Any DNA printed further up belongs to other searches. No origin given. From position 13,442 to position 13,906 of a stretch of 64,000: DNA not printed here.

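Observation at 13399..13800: Self-contained GC-rich micro-operon: promoter, two tiny ORFs (basic 34-aa + hydrophobic 54-aa), terminator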

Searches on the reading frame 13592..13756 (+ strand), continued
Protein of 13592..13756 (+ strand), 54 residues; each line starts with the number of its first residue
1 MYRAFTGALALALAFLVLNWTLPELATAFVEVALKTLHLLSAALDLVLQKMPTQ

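Call 66: list_cluster_members(proteins=[P0001, P0004, P0009, P0012, P0015, P0017, P0023, P0030, P0035, P0038])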
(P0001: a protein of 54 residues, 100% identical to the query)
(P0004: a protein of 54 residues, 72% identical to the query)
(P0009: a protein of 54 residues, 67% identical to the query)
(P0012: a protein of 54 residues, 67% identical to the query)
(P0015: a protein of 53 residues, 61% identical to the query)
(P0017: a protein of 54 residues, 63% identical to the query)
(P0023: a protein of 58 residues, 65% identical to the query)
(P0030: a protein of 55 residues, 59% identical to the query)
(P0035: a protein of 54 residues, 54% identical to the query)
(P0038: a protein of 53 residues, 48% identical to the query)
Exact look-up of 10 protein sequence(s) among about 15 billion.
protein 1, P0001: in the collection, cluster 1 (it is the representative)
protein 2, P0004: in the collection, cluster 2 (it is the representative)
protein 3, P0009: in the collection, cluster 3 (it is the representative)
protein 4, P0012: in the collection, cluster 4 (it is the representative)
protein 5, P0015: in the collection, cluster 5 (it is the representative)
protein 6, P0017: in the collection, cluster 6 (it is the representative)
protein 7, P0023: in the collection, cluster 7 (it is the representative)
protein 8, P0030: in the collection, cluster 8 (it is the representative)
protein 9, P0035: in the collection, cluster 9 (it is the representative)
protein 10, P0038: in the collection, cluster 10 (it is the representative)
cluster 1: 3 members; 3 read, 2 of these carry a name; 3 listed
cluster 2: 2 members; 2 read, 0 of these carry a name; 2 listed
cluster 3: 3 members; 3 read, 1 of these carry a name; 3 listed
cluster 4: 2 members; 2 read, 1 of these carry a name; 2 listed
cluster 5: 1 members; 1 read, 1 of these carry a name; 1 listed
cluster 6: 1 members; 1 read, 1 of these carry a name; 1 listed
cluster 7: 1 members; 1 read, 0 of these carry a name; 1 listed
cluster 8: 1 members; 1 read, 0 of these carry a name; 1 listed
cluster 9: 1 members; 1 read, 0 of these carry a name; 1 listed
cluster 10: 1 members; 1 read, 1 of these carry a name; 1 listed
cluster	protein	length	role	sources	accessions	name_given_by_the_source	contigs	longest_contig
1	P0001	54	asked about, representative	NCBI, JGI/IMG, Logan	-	hypothetical protein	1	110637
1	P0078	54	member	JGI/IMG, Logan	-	hypothetical protein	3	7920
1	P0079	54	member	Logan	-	-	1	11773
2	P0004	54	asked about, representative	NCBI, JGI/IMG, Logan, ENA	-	-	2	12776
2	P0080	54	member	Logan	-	-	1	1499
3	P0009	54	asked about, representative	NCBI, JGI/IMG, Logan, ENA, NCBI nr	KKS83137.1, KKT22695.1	MAG: hypothetical protein UV57_C0023G0003 [Parcubacteria group bacterium ...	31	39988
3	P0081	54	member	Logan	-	-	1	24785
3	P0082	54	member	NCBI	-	-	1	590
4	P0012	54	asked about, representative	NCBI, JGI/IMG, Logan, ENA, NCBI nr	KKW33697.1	MAG: hypothetical protein UY79_C0015G0004 [Parcubacteria group bacterium ...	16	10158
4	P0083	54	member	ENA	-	-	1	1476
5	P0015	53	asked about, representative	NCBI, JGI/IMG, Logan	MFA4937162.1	MAG: hypothetical protein WC575_02655 [Patescibacteria group bacterium]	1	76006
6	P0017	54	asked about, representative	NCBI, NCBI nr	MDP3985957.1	MAG: hypothetical protein Q8P77_00810 [Candidatus Veblenbacteria bacterium] | hypothetical protein [Candidatus Veblenbacteria bacterium]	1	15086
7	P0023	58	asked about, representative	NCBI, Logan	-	-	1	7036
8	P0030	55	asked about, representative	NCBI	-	-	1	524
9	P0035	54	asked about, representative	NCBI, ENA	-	-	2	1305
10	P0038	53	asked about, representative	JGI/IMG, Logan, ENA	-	hypothetical protein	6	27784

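Call 69: predict_structure(alignment_id=A5)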
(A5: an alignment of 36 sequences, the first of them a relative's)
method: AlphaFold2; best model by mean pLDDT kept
length: 54 residues; sequences in the alignment: 36
mean_pLDDT: 86.4   pTM: 0.49
mean pLDDT of the five models: 86.4, 85.8, 82.8, 81.6, 77.2
residues with pLDDT >= 90: 31; 70-90: 15; 50-70: 8; < 50: 0
segments of 3 or more residues with pLDDT < 50: none
pLDDT, mean of each block of 10 residues (from residue 1): 77 91 90 95 89 62
secondary structure, 60 per line:
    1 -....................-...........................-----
elements in order: H2-21 H23-49

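Call 73: fold_search(model_id=the predicted structure, library=pdb)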
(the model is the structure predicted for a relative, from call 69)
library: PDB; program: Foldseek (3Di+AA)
matches with E <= 10: 0; with E <= 0.001: 0
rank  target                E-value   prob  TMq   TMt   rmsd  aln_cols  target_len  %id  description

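Call 76: find_homologous_proteins(query=A6, max_evalue=0.001)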
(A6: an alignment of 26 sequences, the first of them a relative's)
Query A6 (26 sequences) (54 aa, profile of the alignment): 50 proteins with E <= 0.001 among 1635 candidates.
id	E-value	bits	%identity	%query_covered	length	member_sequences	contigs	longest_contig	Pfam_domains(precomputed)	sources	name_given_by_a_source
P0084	4.6e-19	86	44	96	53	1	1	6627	-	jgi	-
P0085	5.1e-19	86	51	98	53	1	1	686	-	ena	-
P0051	1.4e-18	84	43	85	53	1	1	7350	-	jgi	jgi:hypothetical protein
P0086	1.8e-18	84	41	94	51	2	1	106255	-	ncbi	ncbi:MAG: hypothetical protein V1867_08050 [Candidatus Falkowbacteria bacterium]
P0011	1.8e-18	84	67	94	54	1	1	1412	-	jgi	jgi:hypothetical protein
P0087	3.4e-18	83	50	96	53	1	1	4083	-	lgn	-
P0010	3.9e-18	83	67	94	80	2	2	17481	-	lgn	-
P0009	4.5e-18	83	67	100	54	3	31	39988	-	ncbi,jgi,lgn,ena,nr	ncbi:MAG: hypothetical protein UV57_C0023G0003 [Parcubacteria group bacterium GW2011_GWD2_43_10]|nr:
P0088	8.0e-18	82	46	89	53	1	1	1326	-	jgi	-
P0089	1.3e-17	81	53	83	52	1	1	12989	-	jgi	-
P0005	1.5e-17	81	71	94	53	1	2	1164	-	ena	-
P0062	1.8e-17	81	40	83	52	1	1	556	-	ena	-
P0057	2.1e-17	80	34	98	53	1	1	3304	-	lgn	-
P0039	2.3e-17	80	50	96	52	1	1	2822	-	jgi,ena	-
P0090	2.6e-17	80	57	85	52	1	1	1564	-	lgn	-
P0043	3.0e-17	80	44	96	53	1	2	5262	-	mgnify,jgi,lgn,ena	mgnify:CR=1 FL=1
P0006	3.1e-17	80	71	94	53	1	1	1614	-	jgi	jgi:hypothetical protein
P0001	5.5e-17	79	100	100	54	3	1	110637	-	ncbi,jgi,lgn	jgi:hypothetical protein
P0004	1.1e-16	78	72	100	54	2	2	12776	-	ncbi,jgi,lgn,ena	-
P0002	6.4e-16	76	77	98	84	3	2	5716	-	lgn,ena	-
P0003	2.6e-15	74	76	100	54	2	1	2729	-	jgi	-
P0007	2.7e-15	74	61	100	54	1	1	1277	-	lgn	-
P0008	8.7e-15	72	61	100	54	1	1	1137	-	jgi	-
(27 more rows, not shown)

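Call 98: search_dna_similar(query=window:13592-13753:+, collection=plasmids, mode=protein, max_evalue=0.01, max_rows=5)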
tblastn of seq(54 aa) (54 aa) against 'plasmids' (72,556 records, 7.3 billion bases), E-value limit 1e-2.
No match.
